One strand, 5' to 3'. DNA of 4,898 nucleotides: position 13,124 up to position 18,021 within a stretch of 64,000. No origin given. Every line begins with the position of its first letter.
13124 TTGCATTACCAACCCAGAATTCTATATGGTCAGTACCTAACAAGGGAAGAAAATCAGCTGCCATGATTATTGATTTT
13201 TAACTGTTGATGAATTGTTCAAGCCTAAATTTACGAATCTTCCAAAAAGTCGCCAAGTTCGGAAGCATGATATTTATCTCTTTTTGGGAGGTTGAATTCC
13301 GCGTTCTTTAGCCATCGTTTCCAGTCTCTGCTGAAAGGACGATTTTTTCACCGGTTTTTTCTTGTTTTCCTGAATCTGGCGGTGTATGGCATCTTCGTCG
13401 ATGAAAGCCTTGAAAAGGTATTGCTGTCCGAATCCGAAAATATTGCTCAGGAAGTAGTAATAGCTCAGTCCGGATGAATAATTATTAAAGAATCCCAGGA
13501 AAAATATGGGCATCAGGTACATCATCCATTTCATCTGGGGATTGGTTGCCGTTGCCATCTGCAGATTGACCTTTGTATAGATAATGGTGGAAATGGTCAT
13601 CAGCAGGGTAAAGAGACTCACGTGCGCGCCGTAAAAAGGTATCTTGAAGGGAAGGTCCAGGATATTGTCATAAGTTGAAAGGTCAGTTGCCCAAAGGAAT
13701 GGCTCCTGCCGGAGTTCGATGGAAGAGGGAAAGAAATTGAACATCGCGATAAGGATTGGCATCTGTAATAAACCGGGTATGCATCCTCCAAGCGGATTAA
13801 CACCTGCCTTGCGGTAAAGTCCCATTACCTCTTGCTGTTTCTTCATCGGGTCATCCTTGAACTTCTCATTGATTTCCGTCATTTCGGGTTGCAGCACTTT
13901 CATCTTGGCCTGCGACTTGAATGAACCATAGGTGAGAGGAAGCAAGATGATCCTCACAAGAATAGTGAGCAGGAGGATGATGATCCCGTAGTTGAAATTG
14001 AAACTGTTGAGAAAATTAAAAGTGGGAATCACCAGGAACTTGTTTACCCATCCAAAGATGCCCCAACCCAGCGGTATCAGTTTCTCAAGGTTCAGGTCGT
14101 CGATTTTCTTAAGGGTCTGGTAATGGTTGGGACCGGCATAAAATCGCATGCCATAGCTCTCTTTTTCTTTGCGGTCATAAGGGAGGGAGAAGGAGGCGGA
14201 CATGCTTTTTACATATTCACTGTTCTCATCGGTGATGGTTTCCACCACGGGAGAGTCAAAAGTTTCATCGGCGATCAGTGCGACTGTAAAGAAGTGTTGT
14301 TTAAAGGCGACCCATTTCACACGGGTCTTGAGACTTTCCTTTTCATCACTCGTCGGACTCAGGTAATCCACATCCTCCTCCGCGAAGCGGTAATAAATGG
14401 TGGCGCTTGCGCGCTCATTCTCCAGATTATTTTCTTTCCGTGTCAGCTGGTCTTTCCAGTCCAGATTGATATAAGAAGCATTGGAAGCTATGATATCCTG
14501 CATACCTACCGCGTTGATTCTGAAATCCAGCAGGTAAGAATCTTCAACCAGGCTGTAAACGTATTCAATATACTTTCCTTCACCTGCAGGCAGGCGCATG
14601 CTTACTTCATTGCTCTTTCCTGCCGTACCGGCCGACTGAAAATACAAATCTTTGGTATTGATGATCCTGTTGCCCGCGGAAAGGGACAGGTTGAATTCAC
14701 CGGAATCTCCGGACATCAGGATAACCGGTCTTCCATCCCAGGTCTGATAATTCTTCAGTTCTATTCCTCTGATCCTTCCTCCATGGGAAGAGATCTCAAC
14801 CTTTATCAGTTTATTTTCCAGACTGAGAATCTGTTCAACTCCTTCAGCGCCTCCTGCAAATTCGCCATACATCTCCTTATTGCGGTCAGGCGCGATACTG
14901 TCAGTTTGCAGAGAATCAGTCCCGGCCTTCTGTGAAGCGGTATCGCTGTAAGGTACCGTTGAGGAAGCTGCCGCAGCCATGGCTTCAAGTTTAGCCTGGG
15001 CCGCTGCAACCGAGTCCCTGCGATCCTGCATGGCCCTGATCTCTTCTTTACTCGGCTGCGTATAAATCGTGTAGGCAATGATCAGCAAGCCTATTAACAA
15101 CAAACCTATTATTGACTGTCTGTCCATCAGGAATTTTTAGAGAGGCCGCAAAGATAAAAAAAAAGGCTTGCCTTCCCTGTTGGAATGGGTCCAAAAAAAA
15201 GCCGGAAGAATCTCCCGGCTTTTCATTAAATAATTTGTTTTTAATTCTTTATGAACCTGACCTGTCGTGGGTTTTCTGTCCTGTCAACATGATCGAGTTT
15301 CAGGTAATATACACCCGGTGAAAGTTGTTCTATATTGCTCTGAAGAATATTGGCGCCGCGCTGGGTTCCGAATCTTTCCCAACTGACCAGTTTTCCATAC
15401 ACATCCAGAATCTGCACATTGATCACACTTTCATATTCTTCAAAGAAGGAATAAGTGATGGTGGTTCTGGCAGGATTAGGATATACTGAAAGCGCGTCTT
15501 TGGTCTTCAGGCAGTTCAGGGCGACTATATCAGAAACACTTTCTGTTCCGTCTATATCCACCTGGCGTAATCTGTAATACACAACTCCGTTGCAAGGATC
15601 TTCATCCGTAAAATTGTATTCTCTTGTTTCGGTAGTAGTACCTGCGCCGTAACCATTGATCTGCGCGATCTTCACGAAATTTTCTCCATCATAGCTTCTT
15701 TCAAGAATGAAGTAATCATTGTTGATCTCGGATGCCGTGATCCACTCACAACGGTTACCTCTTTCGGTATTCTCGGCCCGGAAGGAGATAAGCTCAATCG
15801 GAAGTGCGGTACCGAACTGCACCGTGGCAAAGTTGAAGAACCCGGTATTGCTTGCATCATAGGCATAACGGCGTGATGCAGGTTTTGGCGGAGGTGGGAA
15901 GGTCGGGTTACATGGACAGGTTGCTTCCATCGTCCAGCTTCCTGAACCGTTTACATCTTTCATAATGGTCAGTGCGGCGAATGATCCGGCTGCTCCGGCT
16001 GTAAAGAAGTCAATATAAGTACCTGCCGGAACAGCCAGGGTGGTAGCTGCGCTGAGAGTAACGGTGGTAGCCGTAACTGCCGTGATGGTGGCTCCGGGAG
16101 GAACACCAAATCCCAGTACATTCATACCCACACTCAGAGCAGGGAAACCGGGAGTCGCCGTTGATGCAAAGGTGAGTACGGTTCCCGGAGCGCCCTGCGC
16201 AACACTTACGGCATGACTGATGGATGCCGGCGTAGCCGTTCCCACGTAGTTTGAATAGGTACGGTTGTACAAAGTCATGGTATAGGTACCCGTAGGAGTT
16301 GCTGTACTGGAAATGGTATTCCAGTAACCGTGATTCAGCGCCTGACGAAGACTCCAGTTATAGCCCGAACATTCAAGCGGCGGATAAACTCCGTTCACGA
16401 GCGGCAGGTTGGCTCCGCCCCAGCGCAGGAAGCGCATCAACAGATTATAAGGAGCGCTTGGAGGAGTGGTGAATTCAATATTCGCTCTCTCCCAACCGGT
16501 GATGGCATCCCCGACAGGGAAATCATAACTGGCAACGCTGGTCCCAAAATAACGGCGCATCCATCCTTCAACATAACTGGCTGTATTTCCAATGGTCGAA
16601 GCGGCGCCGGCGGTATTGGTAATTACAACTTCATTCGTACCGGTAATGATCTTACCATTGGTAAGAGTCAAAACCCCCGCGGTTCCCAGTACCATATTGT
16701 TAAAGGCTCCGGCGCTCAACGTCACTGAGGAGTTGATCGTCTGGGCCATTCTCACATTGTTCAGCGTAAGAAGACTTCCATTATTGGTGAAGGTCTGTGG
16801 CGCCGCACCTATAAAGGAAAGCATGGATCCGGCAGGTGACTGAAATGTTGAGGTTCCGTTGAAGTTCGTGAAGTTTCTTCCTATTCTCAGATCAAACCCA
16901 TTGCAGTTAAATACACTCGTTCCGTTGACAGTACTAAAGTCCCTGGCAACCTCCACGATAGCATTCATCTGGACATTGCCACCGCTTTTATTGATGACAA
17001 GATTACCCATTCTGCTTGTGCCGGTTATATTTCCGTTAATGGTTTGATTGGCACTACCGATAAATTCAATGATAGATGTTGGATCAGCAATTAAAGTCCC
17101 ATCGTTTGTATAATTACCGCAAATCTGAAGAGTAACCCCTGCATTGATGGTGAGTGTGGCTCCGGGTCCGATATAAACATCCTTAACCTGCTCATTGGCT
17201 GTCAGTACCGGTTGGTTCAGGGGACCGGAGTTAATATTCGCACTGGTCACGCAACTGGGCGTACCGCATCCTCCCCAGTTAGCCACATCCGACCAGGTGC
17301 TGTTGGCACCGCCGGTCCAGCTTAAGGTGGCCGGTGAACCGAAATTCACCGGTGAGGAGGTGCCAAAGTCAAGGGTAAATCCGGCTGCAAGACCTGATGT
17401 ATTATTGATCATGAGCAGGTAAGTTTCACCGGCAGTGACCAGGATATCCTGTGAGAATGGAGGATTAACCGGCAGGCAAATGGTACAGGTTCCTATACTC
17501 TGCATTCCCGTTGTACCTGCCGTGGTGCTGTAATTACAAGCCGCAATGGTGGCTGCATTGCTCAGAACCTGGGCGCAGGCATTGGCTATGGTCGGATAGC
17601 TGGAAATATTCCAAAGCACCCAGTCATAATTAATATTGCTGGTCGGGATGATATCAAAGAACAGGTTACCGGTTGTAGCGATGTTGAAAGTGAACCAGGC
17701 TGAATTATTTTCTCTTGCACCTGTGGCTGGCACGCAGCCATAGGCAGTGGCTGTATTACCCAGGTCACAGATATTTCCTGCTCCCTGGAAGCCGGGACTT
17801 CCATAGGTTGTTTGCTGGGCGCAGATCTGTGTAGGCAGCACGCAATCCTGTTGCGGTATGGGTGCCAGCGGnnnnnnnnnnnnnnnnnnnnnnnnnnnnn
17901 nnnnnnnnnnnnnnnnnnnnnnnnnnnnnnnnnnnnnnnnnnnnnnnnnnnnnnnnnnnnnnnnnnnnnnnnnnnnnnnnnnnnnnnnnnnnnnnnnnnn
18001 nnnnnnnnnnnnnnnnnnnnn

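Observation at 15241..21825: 2194-aa T9SS cargo built from at least 7 tandem Cys-rich PPC-like repeats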

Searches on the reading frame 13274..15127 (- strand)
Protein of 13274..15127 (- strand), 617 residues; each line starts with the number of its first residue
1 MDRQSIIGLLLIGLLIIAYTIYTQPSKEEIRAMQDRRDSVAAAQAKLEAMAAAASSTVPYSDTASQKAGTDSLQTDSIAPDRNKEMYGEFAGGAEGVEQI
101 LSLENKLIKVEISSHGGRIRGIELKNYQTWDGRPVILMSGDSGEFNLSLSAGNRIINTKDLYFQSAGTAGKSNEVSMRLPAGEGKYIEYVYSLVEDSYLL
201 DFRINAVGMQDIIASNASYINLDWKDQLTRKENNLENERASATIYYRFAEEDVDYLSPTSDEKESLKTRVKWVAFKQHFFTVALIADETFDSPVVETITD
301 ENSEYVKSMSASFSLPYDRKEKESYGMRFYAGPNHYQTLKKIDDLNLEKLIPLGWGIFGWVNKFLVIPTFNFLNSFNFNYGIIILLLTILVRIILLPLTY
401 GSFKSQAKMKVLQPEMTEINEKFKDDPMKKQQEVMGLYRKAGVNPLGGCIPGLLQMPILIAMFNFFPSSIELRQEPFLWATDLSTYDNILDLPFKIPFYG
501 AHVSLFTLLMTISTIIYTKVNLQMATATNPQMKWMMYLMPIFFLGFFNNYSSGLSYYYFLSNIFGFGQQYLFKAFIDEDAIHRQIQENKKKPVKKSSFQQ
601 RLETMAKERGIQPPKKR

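Call 84: search_protein_families(library=pfam, proteins=[window:13274-15127:-], max_evalue=0.001)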
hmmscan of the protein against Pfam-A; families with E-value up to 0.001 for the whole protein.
window:13274-15127:- (617 aa): 2 families
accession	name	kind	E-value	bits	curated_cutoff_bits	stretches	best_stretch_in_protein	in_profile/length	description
PF02096.25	60KD_IMP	-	9.5e-56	188.7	35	1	380-573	1-162/163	60Kd inner membrane protein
PF14849.12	YidC_periplas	-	3.1e-33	116.3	24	1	102-366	3-281/283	YidC periplasmic domain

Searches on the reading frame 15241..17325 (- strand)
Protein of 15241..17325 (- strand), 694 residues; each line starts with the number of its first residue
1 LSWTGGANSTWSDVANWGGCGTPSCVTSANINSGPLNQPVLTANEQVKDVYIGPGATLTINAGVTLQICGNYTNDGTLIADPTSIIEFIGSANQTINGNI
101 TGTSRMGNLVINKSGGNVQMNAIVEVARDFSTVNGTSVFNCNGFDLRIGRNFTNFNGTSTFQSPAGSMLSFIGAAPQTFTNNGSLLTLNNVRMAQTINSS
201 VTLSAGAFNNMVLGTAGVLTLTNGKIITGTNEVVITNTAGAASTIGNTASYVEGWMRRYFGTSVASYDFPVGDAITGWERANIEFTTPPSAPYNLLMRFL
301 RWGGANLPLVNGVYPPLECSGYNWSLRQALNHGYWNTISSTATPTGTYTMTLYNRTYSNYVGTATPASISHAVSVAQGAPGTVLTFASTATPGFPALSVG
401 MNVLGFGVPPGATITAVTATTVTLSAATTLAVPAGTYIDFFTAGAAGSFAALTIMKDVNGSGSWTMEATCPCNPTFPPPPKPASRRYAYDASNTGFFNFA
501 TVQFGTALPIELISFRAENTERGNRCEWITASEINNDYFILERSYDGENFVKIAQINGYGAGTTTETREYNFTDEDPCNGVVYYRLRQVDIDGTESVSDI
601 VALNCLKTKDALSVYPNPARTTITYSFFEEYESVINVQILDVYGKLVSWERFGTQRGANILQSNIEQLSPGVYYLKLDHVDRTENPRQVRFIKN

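Call 11: search_protein_families(library=pfam, proteins=[window:15241-17325:-], max_evalue=5)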
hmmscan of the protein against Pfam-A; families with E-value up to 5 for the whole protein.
window:15241-17325:- (694 aa): 2 families
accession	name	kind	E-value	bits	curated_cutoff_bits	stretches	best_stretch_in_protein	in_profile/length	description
PF18962.6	Por_Secre_tail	-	6.1e-10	39.7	27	1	614-680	1-65/75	Secretion system C-terminal sorting domain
PF02132.21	RecR_ZnF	-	1.7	9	22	0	571-578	9-16/21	RecR, Cys4-zinc finger domain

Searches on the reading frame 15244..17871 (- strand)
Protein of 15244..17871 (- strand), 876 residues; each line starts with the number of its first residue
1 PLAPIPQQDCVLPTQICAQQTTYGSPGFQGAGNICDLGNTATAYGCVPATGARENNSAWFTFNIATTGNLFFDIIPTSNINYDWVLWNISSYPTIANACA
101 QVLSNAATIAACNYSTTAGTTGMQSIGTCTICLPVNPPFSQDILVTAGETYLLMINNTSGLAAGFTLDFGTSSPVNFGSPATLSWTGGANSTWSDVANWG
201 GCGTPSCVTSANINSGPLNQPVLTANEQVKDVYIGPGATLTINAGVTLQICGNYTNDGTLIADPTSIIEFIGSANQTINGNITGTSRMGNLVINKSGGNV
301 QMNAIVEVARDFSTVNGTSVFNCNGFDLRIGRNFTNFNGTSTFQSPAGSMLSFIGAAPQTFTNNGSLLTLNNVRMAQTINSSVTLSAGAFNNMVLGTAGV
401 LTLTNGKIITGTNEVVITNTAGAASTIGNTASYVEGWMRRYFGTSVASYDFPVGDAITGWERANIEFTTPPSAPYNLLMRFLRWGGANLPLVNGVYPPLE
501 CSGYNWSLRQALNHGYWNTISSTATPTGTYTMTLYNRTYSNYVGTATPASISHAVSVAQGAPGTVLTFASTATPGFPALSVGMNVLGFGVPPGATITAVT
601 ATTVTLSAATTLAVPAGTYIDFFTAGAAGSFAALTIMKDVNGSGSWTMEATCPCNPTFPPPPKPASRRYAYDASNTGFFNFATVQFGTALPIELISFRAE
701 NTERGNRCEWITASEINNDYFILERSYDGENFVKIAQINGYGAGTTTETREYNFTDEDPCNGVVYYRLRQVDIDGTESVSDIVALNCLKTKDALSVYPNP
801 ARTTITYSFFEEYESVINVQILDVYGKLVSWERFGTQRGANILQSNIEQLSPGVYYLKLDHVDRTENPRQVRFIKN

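Call 28: predict_structure(alignment_id=A1)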
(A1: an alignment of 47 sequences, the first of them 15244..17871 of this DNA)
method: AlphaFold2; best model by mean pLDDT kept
length: 876 residues; sequences in the alignment: 47
mean_pLDDT: 85.1   pTM: 0.66
mean pLDDT of the five models: 85.1, 84.7, 84.3, 82.4, 81.4
residues with pLDDT >= 90: 416; 70-90: 336; 50-70: 104; < 50: 20
segments of 3 or more residues with pLDDT < 50: 495-499, 625-631, 689-691
pLDDT, mean of each block of 10 residues (from residue 1): 76 89 80 72 69 77 95 91 92 90 87 88 90 87 95 88 89 88 88 91 92 83 97 92 98 96 98 97 96 98 98 98 98 97 96 96 96 93 95 97 97 97 93 97 95 91 94 95 75 52 65 90 92 87 58 74 79 71 72 79 81 70 52 75 74 62 76 85 70 69 84 73 85 88 61 86 84 75 70 72 84 88 93 87 88 93 84 89
secondary structure, 60 per line:
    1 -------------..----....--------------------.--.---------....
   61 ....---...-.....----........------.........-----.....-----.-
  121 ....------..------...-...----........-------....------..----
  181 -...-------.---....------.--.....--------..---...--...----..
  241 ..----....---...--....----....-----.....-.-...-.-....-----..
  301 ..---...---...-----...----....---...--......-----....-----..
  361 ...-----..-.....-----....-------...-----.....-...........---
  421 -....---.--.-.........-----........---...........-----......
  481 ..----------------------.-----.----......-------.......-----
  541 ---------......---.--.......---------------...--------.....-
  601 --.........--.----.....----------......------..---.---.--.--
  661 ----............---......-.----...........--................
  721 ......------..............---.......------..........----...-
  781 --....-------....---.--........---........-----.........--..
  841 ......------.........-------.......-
elements in order (helices of 4 or more, strands of 3 or more residues): E20-23 E57-64 E68-70 E72-76 E81-88 H95-103 E109-113 E121-124 E139-141 E143-145 E150-157 E165-168 E182-184 H196-199 E209-213 E227-229 E232-234 E239-242 E247-250 E254-256 E259-262 E267-270 E276-280 E290-293 E299-302 E306-308 E312-314 E320-322 E327-330 E334-336 H339-342 E350-353 E359-363 E372-376 E382-385 E393-395 E401-405 E407-417 E434-442 E448-455 E459-469 E475-482 E516-521 E529-535 E550-555 E562-568 E584-586 E595-599 E603-611 E619-623 E634-639 E665-672 H673-676 E680-685 E692-702 E705-726 E733-746 E750-756 E763-772 E777-779 E783-786 E794-797 E804-811 E815-822 E828-836 E839-846 E853-861 E869-875

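Call 33: fold_search(model_id=the predicted structure, library=pdb)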
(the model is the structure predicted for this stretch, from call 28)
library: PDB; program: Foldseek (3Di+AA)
matches with E <= 10: 1748; with E <= 0.001: 35
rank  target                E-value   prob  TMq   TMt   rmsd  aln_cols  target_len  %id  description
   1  7ptp_A                1.5e-05  1.00  0.12  0.13  27.5       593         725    8  In-situ structure of pentameric S-layer protein (released 2021-12-15)
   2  8k35_A                6.0e-05  0.99  0.09  0.09  37.5       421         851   12  Structure of the bacteriophage lambda tail tip complex (released 2023-11-15)
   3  6za2_A                1.6e-04  1.00  0.10  0.09  19.4       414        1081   11  Crystal structure of dimeric latent PorU from Porphyromonas gingivalis (released 2021-09-29)
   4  5gni_B                2.4e-04  1.00  0.09  0.35  17.6       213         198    9  The crystal structure of PECAM-1 IgL1-2 trans-homophilic dimer (released 2016-12-21)
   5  6za2_B                2.4e-04  0.99  0.10  0.09  19.4       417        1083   12  Crystal structure of dimeric latent PorU from Porphyromonas gingivalis (released 2021-09-29)
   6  1l9m_B                3.0e-04  1.00  0.10  0.12  13.8       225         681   11  Three-dimensional structure of the human transglutaminase 3 enzyme: binding of calcium ions change structure for activ (released 2002-05-29)
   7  5tjd_L                3.1e-04  1.00  0.11  0.34  12.9       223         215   12  Computer-based rational design of improved functionality for antibody catalysts toward organophosphorus compounds (released 2018-05-02)
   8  6iaa_A                3.1e-04  0.90  0.09  0.10  31.0       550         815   11  hRobo2 ectodomain (released 2019-03-13)
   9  5gni_A                3.2e-04  1.00  0.09  0.36  17.8       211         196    9  The crystal structure of PECAM-1 IgL1-2 trans-homophilic dimer (released 2016-12-21)
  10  1ggu_B                3.2e-04  1.00  0.09  0.10  14.9       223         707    8  HUMAN FACTOR XIII WITH CALCIUM BOUND IN THE ION SITE (released 1999-09-16)
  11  6p95_G                3.6e-04  1.00  0.10  0.31  12.1       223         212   10  Structure of Lassa virus glycoprotein in complex with Fab 25.6A (released 2019-09-11)
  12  3l5j_A                4.3e-04  1.00  0.11  0.29  20.2       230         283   11  Crystal structure of FnIII domains of human GP130 (Domains 4-6) (released 2010-05-12)
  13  7jwp_P                4.3e-04  1.00  0.10  0.30  13.1       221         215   12  Fab CJ11 in complex IL-18 peptide liberated by Caspase cleavage (released 2021-03-24)
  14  7jwp_L                4.5e-04  1.00  0.12  0.36  12.1       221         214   11  Fab CJ11 in complex IL-18 peptide liberated by Caspase cleavage (released 2021-03-24)
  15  5adp_L                4.7e-04  1.00  0.10  0.31  13.5       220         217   11  Crystal structure of the A.17 antibody FAB fragment - Light chain S35R mutant (released 2016-11-09)
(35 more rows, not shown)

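Call 43: search_solved_structures(query=A1, max_evalue=1)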
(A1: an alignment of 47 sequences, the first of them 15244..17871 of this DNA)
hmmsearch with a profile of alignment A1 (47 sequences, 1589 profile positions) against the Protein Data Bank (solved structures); distinct sequences matched with E-value up to 1: 6.
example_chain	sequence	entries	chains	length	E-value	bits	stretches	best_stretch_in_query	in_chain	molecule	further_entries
8gl6_D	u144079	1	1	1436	3e-17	64.4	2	33-667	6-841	RemA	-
8glj_D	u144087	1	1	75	0.00049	20.6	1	1506-1585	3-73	Por secretion system C-terminal sorting domain-containing protein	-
5jvk_A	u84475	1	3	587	0.002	18.6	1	1497-1585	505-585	Uncharacterized protein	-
8glk_D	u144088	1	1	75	0.0032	17.9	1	1506-1579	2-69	Endonuclease I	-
9rzy_A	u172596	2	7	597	0.12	12.7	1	1494-1576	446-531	Alpha-L-fucosidase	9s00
5icu_A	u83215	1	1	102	0.72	10.1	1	1529-1572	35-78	CopC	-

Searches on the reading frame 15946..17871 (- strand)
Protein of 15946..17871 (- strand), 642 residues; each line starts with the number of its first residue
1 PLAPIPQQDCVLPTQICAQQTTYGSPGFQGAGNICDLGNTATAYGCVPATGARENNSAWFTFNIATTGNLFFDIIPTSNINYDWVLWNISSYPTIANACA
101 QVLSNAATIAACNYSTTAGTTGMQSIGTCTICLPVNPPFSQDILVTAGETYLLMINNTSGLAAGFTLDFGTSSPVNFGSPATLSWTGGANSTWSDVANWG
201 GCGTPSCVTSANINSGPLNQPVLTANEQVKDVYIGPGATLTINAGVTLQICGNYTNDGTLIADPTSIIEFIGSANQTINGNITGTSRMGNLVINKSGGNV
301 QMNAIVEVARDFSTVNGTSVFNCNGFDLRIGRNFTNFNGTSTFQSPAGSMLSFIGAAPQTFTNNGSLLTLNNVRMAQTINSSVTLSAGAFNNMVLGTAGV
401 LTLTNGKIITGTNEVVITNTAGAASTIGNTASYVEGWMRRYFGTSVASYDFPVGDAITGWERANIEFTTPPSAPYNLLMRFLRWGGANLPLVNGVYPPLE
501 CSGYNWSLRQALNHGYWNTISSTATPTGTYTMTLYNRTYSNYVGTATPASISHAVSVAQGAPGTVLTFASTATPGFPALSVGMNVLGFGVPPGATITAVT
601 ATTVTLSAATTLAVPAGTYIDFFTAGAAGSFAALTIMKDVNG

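Call 77: search_protein_representatives(protein=window:15946-17871:-)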
Query: 642 residues. Proteins with E-value up to 0.001 (for the whole library): 1004; up to 1e-10: 331; up to 1e-30: 170. The best 150 are listed.
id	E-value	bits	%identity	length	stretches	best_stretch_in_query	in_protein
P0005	0.0e+00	1021.3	67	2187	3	2-642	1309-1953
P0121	1.3e-201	687.9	57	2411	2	2-632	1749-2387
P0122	2.4e-178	611.0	60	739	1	116-640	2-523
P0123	2.4e-178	611.0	55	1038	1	2-642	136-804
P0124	4.2e-116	405.4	48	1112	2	4-573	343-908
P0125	1.4e-97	344.2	46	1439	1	8-571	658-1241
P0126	3.5e-96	339.6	43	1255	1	6-567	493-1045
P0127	4.3e-96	339.3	43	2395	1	7-584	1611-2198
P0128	2.1e-95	337.0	40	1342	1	7-594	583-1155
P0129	2.7e-94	333.3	44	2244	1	3-544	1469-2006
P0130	5.0e-94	332.5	45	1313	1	2-547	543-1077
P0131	8.7e-92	325.1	44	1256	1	5-455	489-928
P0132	4.2e-91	322.8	41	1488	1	6-543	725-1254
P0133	1.2e-90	321.3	43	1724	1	7-584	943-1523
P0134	2.4e-90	320.3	43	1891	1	7-584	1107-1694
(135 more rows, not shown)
